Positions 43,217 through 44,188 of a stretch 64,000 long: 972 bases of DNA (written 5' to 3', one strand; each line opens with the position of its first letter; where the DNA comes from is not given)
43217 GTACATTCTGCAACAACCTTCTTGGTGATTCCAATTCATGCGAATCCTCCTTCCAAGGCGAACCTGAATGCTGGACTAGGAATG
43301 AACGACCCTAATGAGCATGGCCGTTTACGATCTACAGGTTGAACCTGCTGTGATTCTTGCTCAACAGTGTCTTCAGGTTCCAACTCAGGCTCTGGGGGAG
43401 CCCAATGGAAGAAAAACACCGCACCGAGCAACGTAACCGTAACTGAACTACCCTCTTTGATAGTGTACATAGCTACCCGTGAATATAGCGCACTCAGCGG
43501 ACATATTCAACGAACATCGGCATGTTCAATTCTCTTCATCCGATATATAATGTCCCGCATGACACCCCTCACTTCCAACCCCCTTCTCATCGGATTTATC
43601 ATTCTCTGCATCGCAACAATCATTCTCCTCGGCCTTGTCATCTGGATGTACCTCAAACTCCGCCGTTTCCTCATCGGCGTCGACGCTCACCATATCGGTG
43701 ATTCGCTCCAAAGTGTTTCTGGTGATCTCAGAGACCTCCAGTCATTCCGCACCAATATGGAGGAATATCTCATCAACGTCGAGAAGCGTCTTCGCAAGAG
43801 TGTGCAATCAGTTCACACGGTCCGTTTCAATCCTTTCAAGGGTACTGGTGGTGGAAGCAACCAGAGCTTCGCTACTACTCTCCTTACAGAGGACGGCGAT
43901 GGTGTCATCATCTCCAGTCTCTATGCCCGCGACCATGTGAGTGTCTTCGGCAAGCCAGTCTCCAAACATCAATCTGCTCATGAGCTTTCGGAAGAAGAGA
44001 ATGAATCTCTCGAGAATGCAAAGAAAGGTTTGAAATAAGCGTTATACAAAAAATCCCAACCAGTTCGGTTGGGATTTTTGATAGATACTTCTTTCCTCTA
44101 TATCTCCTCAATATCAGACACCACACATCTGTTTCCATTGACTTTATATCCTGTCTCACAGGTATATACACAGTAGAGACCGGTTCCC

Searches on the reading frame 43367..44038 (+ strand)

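Call 43: search_protein_families(library=pfam, proteins=[window:43367-44038:+])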
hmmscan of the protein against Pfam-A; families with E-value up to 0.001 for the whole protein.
window:43367-44038:+ (223 aa): 1 family
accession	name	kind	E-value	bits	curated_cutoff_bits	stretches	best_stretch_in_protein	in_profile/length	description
PF14584.11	DUF4446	-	2.5e-28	99.4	27.4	1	75-218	8-149/150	Protein of unknown function (DUF4446)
